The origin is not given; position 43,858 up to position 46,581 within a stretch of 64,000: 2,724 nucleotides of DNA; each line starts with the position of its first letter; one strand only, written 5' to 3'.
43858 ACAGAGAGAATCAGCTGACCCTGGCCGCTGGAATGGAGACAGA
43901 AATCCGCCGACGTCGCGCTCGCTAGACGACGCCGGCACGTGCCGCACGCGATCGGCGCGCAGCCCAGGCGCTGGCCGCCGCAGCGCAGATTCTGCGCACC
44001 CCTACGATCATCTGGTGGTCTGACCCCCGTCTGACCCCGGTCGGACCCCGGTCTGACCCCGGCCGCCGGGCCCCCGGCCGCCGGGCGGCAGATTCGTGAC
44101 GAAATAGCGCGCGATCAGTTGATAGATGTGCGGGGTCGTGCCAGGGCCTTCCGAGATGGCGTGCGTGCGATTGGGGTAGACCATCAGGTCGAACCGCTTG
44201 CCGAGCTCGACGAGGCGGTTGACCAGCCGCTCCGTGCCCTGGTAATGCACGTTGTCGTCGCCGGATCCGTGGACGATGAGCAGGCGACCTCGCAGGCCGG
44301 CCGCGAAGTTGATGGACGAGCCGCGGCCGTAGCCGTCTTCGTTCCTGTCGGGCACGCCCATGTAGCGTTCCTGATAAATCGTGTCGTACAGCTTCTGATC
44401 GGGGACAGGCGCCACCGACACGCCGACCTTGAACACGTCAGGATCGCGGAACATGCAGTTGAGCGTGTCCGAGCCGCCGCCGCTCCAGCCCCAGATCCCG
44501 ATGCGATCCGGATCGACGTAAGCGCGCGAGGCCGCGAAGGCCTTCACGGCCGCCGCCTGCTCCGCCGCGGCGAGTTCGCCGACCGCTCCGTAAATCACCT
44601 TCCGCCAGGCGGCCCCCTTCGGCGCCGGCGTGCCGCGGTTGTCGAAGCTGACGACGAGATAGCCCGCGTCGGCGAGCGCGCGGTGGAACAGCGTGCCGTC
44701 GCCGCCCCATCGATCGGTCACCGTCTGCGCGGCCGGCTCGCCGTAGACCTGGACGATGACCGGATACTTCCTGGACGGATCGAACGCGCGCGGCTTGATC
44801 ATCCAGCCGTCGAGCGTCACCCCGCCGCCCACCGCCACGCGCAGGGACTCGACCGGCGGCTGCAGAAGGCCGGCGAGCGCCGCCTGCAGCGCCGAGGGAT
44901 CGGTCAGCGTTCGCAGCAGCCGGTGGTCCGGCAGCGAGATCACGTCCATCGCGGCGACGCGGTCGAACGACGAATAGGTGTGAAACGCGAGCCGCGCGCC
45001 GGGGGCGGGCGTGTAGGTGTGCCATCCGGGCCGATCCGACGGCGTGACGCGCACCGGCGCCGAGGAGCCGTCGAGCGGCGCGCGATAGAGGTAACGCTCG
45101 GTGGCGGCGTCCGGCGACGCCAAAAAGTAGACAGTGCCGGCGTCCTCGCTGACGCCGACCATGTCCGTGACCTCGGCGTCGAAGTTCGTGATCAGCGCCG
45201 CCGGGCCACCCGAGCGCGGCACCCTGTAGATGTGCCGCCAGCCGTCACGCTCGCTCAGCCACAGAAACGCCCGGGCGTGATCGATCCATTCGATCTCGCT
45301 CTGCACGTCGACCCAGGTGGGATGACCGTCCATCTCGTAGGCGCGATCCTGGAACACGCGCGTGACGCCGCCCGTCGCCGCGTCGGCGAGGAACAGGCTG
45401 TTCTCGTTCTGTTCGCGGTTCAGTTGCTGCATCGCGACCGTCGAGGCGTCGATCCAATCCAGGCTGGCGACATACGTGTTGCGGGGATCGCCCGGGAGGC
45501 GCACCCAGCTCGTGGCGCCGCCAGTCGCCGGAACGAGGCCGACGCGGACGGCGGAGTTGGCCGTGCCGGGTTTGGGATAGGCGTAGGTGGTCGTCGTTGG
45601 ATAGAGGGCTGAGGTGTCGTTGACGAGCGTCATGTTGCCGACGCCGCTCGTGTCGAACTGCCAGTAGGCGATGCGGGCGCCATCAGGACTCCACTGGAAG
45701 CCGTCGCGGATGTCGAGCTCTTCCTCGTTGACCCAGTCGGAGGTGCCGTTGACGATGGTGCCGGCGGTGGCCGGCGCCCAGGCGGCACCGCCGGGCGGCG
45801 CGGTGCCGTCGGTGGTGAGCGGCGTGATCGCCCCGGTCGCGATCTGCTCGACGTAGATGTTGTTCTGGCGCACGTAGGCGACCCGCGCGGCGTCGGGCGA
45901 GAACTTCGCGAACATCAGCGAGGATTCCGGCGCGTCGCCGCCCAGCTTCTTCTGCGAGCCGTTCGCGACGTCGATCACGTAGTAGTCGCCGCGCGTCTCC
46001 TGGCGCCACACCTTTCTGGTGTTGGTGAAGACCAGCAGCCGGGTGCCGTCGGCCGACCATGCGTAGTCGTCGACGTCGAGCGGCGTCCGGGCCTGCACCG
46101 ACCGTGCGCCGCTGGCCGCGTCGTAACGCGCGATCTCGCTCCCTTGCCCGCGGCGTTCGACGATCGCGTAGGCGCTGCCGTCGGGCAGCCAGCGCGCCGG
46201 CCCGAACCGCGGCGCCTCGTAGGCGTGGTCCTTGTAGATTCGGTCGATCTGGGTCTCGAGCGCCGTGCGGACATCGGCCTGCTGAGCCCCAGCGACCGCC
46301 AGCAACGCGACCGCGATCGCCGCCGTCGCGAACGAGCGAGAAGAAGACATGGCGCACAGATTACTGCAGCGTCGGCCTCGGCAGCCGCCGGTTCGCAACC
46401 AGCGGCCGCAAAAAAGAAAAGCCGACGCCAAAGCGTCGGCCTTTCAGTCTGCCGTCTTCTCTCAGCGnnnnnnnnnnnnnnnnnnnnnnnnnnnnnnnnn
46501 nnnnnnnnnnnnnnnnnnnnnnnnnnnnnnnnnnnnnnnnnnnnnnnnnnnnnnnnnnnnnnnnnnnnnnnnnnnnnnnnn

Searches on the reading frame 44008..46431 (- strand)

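Call 14: search_protein_families(library=pfam, proteins=[window:44008-46431:-], max_evalue=0.001)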
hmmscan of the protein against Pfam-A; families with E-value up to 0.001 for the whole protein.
window:44008-46431:- (807 aa): 3 families
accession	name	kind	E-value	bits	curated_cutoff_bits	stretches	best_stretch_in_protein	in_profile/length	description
PF00930.27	DPPIV_N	-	1.8e-83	280.7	22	1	126-490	1-351/354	Dipeptidyl peptidase IV (DPP IV) N-terminal region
PF00326.27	Peptidase_S9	-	6e-42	144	22.6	1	586-781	10-210/213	Prolyl oligopeptidase family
PF20434.5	BD-FAE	-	0.00057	19.9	26.8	0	553-653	10-100/215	BD-FAE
